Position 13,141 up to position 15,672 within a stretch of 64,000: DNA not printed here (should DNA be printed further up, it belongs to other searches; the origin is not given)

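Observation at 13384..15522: PQQ quinohemoprotein dehydrogenase carrying the lanthanide-type D-Y-D signature and a Glu-rich inter-domain linker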

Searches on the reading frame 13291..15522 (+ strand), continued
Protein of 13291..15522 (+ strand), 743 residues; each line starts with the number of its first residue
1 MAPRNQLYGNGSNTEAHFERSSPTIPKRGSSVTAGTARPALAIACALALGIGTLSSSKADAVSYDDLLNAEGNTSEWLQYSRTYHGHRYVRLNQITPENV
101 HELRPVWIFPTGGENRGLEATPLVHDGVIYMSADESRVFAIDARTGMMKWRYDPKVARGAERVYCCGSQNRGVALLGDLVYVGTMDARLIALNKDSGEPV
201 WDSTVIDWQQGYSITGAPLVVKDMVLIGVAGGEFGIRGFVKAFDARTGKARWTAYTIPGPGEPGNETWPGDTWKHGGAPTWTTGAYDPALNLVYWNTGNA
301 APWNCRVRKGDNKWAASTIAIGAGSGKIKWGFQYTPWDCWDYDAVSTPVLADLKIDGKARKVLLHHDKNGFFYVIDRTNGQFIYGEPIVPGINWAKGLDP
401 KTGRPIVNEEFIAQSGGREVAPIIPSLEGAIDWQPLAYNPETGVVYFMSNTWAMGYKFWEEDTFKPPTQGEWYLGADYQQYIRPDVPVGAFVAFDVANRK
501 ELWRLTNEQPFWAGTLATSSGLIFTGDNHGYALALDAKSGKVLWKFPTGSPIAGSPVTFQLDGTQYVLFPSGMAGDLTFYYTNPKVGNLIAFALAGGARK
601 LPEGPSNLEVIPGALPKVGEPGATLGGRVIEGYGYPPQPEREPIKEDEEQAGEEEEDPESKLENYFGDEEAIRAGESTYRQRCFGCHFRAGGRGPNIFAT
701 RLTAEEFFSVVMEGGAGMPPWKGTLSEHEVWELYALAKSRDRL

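Call 25: find_related_loci(query=window:13384-15519:+, collection=genome_contigs, flank=10000)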
Query window:13384-15519:+ (712 aa) in genome_contigs; peptide patterns used: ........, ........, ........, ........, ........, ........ (x = any residue, [..] = any of these).
187 stretches matched a pattern; 159 encode a relative of the query (tblastn E <= 1e-3); the best 80 are kept; 80 distinct loci.
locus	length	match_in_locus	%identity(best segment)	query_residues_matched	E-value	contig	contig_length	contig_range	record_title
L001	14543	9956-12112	69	29-712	0e+0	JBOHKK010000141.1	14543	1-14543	MAG: Geminicoccaceae bacterium isolate SD8037_metabat2.bin.36 NODE_1653_length_14543_cov_2.073946, whole genome shotgun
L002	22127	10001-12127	65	7-711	0e+0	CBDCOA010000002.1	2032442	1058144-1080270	MAG: Bryobacterales bacterium isolate e87d622e-8fc3-4eb5-b2ff-02838af88e55 genome assembly, contig: contig_2, whole geno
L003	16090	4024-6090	67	25-711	0e+0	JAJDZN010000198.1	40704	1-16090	MAG: Bryobacterales bacterium isolate jk18x40bins.51 k141_2413509, whole genome shotgun sequence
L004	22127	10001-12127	65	7-711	0e+0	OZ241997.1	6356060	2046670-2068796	MAG: Bryobacterales bacterium isolate 61e22654-925f-4c0e-9a13-8c6bb068ee38 genome assembly, chromosome: 1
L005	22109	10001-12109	65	11-711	0e+0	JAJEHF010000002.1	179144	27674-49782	MAG: Bryobacterales bacterium isolate p16x60bins.27 k141_838766, whole genome shotgun sequence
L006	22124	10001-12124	65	2-712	0e+0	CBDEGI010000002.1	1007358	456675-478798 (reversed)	MAG: Bryobacterales bacterium isolate 10a21c94-7eb8-427e-b2a2-b5379825a615 genome assembly, contig: contig_2, whole geno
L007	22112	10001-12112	64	8-712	0e+0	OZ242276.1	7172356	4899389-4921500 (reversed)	MAG: Bryobacterales bacterium isolate 6a17fdd1-799e-4b89-b3db-5c5ff6fa14e9 genome assembly, chromosome: 1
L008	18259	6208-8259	66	31-712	0e+0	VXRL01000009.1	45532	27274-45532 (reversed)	MAG: Terriglobia bacterium isolate SB0664_bin_31 NODE_659_length_45532_cov_20.263672, whole genome shotgun sequence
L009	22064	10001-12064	65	31-712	0e+0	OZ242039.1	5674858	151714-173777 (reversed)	MAG: Bryobacterales bacterium isolate f291685d-7c75-44d5-85f0-5ff5b10f0266 genome assembly, chromosome: 1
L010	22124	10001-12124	65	5-712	0e+0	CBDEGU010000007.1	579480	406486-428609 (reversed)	MAG: Bryobacterales bacterium isolate 63e98ee0-76b8-4d66-b35b-f102d4a5bfdb genome assembly, contig: contig_7, whole geno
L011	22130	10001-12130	64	7-712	0e+0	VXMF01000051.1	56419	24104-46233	MAG: Terriglobia bacterium isolate SB0661_bin_30 NODE_647_length_56419_cov_72.164076, whole genome shotgun sequence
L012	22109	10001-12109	64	10-712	0e+0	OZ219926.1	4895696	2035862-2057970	MAG: Thermodesulfobacteriota bacterium isolate 21442c6b-cc68-4f82-8039-a5361455a999 genome assembly, chromosome: 3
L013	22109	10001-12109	64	14-712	0e+0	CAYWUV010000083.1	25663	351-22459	MAG TPA_asm: uncultured Bryobacterales bacterium isolate SRP109090_co2_27 genome assembly, contig: NODE_2537_length_2566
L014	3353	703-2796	65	9-712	0e+0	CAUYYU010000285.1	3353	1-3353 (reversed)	MAG: Chloroflexota bacterium isolate CB27_AW.76 genome assembly, contig: Ga0310120_10028845, whole genome shotgun sequen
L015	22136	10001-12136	64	5-712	0e+0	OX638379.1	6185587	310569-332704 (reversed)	MAG: uncultured Bryobacterales bacterium isolate bca447ce-52f6-4023-9bd2-d2f45ab2d451 genome assembly, chromosome: 1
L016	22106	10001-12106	65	15-712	0e+0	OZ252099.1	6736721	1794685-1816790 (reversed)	MAG: Bryobacterales bacterium isolate dc448f75-7b3f-414d-b321-0b274a23c026 genome assembly, chromosome: 1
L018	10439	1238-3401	74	28-708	0e+0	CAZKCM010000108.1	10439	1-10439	MAG TPA_asm: uncultured Rhodospirillaceae bacterium isolate SRP268622_co1_584 genome assembly, contig: NODE_15222_length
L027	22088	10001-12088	65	21-712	0e+0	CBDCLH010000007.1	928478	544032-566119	MAG: Bryobacterales bacterium isolate e5bdc283-2042-4f5e-8736-16045c4cf6f5 genome assembly, contig: contig_7, whole geno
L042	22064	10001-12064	65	31-712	0e+0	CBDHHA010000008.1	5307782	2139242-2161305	MAG: Bryobacterales bacterium isolate 2d5554e7-8e83-4990-916f-a624400d9ca1 genome assembly, contig: contig_8, whole geno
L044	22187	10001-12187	63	1-712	0e+0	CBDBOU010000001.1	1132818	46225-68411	MAG: Vicinamibacterales bacterium isolate 2866737b-c32a-4dfb-a915-985df9d893ca genome assembly, contig: contig_1, whole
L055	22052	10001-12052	62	6-712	0e+0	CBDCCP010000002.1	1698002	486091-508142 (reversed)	MAG: Bryobacterales bacterium isolate ed11b7c5-ea46-40d8-b3f2-1352c6ddd74d genome assembly, contig: contig_2, whole geno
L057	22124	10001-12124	63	9-712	0e+0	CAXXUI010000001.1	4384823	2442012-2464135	MAG: Bryobacterales bacterium isolate 5942d0b9-d8fa-4bd4-b693-3c76deb92a13 genome assembly, contig: contig_1, whole geno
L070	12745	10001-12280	72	10-712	0e+0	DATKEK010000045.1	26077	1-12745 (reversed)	MAG TPA_asm: Burkholderiales bacterium isolate SMAG_U14497 k141_1858087, whole genome shotgun sequence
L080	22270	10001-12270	71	10-712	0e+0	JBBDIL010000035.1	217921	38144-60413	MAG: Burkholderiales bacterium isolate LejiaA_63_26 Lejia_A_91_length_217921_cov_15, whole genome shotgun sequence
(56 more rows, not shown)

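Call 49: find_encoding_contigs(protein=P0078, flank=8000, max_places=2)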
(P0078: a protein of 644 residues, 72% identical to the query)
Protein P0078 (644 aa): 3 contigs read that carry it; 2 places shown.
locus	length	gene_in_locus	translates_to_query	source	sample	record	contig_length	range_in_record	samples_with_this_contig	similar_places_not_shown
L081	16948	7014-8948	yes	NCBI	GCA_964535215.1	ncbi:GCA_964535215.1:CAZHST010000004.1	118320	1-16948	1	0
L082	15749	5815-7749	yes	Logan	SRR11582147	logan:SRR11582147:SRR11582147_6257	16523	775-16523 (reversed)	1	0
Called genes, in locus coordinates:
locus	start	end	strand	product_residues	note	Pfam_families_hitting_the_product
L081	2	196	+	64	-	?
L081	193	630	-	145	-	PF00583:Acetyltransf_1, PF13673:Acetyltransf_10, PF13508:Acetyltransf_7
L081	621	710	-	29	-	-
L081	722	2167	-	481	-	PF01139:RtcB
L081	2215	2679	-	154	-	PF01951:Archease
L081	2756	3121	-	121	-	PF01638:HxlR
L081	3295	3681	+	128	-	PF02077:SURF4 (weak), PF05514:HR_lesion (faint), PF07681:DoxX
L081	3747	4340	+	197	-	PF13743:Thioredoxin_5, PF01323:DSBA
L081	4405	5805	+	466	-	PF01966:HD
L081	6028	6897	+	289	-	PF20067:SSL_N (faint), PF01436:NHL (faint), PF08450:SGL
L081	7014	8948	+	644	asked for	PF01011:PQQ, PF13570:Beta-prop_ACSF4 (weak), PF13360:PQQ_2, PF01011:PQQ, PF13360:PQQ_2, PF13570:Beta-prop_ACSF4 (weak)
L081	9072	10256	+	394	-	PF13510:Fer2_4, PF00037:Fer4 (faint), PF22117:Fer4_Nqo3, PF12838:Fer4_7 (weak), PF04879:Molybdop_Fe4S4, PF00384:Molybdopterin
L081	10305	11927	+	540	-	PF00384:Molybdopterin, PF01568:Molydop_binding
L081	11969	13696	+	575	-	PF01257:2Fe-2S_thioredx, PF01512:Complex1_51K, PF10531:SLBB, PF10589:NADH_4Fe-4S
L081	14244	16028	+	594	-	PF01011:PQQ, PF13360:PQQ_2, PF13570:Beta-prop_ACSF4 (weak), PF01011:PQQ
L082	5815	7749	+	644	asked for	PF01011:PQQ, PF13570:Beta-prop_ACSF4 (weak), PF13360:PQQ_2, PF01011:PQQ, PF13360:PQQ_2, PF13570:Beta-prop_ACSF4 (weak)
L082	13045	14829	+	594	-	PF01011:PQQ, PF13360:PQQ_2, PF13570:Beta-prop_ACSF4 (weak), PF01011:PQQ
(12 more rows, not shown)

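Call 50: find_encoding_contigs(protein=P0016, flank=8000, max_places=2)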
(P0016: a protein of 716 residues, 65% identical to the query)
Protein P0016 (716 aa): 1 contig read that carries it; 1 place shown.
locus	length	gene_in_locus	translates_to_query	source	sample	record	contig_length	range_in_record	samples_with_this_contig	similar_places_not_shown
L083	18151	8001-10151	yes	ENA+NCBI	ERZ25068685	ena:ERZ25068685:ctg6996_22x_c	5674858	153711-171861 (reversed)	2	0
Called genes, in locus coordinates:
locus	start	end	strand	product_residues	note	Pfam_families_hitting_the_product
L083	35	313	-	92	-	-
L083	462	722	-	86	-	-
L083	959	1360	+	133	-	-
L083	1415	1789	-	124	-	-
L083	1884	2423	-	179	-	-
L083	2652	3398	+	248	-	PF14236:DruA (weak)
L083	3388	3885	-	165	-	-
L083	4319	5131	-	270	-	PF03807:F420_oxidored, PF10727:Rossmann-like (faint), PF14748:P5CR_dimer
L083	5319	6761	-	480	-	PF00884:Sulfatase, PF01663:Phosphodiest, PF16347:SGSH_C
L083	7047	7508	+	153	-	-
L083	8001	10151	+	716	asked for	PF01011:PQQ, PF13360:PQQ_2, PF01011:PQQ, PF13570:Beta-prop_ACSF4 (weak), PF13360:PQQ_2 (weak), PF13442:Cytochrome_CBB3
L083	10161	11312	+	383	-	PF01266:DAO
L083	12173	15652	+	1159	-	PF13620:CarboxypepD_reg, PF13715:CarbopepD_reg_2 (weak), PF17210:SdrD_B (weak), PF22904:NOMO1-like_2nd (faint), PF25183:OMP_b-brl_4, PF00593:TonB_dep_Rec_b-barrel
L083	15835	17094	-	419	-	PF07969:Amidohydro_3 (weak), PF01979:Amidohydro_1 (faint), PF07969:Amidohydro_3 (weak)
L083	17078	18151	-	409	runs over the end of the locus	PF07969:Amidohydro_3 (weak), PF01979:Amidohydro_1 (weak)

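Call 51: find_encoding_contigs(protein=P0007, flank=8000, max_places=2)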
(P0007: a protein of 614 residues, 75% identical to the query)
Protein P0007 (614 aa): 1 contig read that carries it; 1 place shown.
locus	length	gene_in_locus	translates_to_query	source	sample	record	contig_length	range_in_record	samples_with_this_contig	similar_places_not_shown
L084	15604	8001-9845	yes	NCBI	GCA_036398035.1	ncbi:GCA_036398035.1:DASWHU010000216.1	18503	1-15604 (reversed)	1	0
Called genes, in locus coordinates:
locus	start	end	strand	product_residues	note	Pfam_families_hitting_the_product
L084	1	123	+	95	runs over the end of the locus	-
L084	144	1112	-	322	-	PF01073:3Beta_HSD, PF01370:Epimerase, PF02719:Polysacc_synt_2, PF16363:GDP_Man_Dehyd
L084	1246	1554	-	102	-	PF07883:Cupin_2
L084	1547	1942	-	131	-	PF04126:Cyclophil_like, PF18050:Cyclophil_like2 (weak)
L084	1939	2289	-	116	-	PF19663:DUF6166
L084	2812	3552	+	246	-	PF01656:CbiA, PF02374:ArsA_ATPase (weak), PF07015:VirC1, PF09140:MipZ (weak), PF13614:AAA_31 (weak)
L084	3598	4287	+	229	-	-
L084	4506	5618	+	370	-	PF03480:DctP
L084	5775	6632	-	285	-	PF01522:Polysacc_deac_1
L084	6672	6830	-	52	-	-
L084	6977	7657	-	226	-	PF00578:AhpC-TSA, PF08534:Redoxin (weak)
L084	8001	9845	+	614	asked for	PF01011:PQQ, PF13360:PQQ_2, PF13570:Beta-prop_ACSF4 (faint), PF01011:PQQ, PF13360:PQQ_2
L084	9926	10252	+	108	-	PF13442:Cytochrome_CBB3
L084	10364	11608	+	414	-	PF03600:CitMHS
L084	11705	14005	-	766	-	PF20256:MoCoBD_2, PF01315:Ald_Xan_dh_C (weak), PF02738:MoCoBD_1, PF20256:MoCoBD_2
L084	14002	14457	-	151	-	PF00111:Fer2, PF13085:Fer2_3 (weak), PF01799:Fer2_2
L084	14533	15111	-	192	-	PF01571:GCV_T, PF04268:SoxG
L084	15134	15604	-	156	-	PF01571:GCV_T, PF08669:GCV_T_C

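Call 64: predict_structure(alignment_id=A1)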
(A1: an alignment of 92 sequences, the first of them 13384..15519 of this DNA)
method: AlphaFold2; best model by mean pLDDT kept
length: 712 residues; sequences in the alignment: 92
mean_pLDDT: 77.6   pTM: 0.78
mean pLDDT of the five models: 77.6, 77.4, 76.9, 76.1, 74.3
residues with pLDDT >= 90: 255; 70-90: 224; 50-70: 156; < 50: 77
segments of 3 or more residues with pLDDT < 50: 1-6, 21-25, 398-401, 566-574, 591-611, 613-628, 654-662, 685-688
pLDDT, mean of each block of 10 residues (from residue 1): 47 57 60 94 92 92 96 85 65 95 87 89 75 55 96 90 97 79 80 87 76 98 81 61 61 89 80 62 81 93 73 79 95 89 96 93 91 89 81 62 80 92 80 65 69 82 97 90 93 91 97 87 91 92 68 74 63 52 63 37 42 40 40 75 82 45 63 84 60 83 86 62
secondary structure, 60 per line:
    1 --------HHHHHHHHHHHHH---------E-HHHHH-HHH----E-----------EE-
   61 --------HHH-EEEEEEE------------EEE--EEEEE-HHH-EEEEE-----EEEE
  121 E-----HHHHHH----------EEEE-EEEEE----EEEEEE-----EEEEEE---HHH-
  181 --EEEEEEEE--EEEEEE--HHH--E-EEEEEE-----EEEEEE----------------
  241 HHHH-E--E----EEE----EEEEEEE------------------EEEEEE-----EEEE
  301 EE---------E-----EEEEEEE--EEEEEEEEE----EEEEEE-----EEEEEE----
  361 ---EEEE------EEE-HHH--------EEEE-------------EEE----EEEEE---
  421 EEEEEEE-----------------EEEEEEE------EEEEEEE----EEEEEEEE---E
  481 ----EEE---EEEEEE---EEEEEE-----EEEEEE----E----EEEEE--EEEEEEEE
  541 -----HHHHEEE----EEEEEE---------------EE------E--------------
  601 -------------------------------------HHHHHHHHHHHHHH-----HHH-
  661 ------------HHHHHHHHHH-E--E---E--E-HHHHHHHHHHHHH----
elements in order (helices of 4 or more, strands of 3 or more residues): H9-21 H33-37 E73-79 E92-94 E97-101 E107-111 E117-121 H127-132 E143-146 E148-152 E157-162 E168-173 E183-190 E193-198 E208-213 E219-224 H241-244 E254-256 E261-267 E286-291 E297-302 E318-324 E327-335 E340-345 E351-356 E364-367 E374-376 E389-392 E406-408 E413-417 E421-427 E445-451 E458-464 E469-476 E485-487 E491-496 E500-505 E511-516 E526-530 E533-540 H546-549 E550-552 E557-562 H638-651 H673-682 H696-708

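Call 66: fold_search(model_id=the predicted structure, library=pdb)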
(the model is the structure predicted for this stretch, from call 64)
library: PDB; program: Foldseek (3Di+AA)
matches with E <= 10: 1916; with E <= 0.001: 1622
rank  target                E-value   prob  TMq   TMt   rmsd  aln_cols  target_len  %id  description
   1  6zcv                  2.4e-58  1.00  0.71  0.89   2.6       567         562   41  Crystal structure of lanthanide-dependent alcohol dehydrogenase PedH from Pseudomonas putida KT2440 (released 2020-07-15)
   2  6zcw                  3.3e-58  1.00  0.70  0.88   2.6       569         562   40  Crystal structure of lanthanide-dependent alcohol dehydrogenase PedH from Pseudomonas putida KT2440 (released 2020-07-15)
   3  1yiq                  5.0e-56  1.00  0.78  0.81   5.4       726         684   33  Molecular cloning and structural analysis of quinohemoprotein alcohol dehydrogenase ADHIIG from Pseudomonas putida HK5.  (released 2005-08-16)
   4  1kv9                  3.4e-55  1.00  0.76  0.81   5.5       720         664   36  Structure at 1.9 A Resolution of a Quinohemoprotein Alcohol Dehydrogenase from Pseudomonas putida HK5 (released 2002-07-10)
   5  8gy2_A                5.2e-53  1.00  0.75  0.74   6.0       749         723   31  Cryo-EM Structure of Membrane-Bound Alcohol Dehydrogenase from Gluconobacter oxydans (released 2023-08-02)
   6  4mae_A                5.8e-52  1.00  0.69  0.85   3.1       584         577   37  Methanol dehydrogenase from Methylacidiphilum fumariolicum SolV (released 2013-09-18)
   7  6fkw_A                8.1e-52  1.00  0.69  0.85   3.2       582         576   38  Europium-containing methanol dehydrogenase (released 2018-03-21)
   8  6dam                  1.5e-51  1.00  0.69  0.87   3.3       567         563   36  Crystal structure of lanthanide-dependent methanol dehydrogenase XoxF from Methylomicrobium buryatense 5G (released 2018-09-05)
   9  1kb0                  2.1e-51  1.00  0.75  0.80   5.2       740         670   32  Crystal Structure of Quinohemoprotein Alcohol Dehydrogenase from Comamonas testosteroni (released 2001-12-28)
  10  4tqo_A                2.6e-50  1.00  0.69  0.85   2.8       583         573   32  The crystal structure of methanol dehydrogenase from Methylococcus capsulatus (Bath) (released 2014-09-24)
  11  6oc5_A                1.1e-48  1.00  0.70  0.85   2.6       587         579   33  Lanthanide-dependent methanol dehydrogenase XoxF from Methylobacterium extorquens, in complex with Lanthanum (released 2020-05-13)
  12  1flg_A                1.3e-48  1.00  0.70  0.85   2.8       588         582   35  CRYSTAL STRUCTURE OF THE QUINOPROTEIN ETHANOL DEHYDROGENASE FROM PSEUDOMONAS AERUGINOSA (released 2000-08-30)
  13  5xm3_A                1.9e-48  1.00  0.70  0.83   2.6       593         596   31  Crystal Structure of Methanol dehydrogenase from Methylophaga aminisulfidivorans (released 2018-03-21)
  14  1h4j_A                2.3e-48  1.00  0.70  0.83   2.6       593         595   32  Methylobacterium extorquens methanol dehydrogenase D303E mutant (released 2001-08-23)
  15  1lrw_A                1.2e-47  1.00  0.70  0.82   2.9       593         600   32  Crystal structure of methanol dehydrogenase from P. denitrificans (released 2003-08-12)
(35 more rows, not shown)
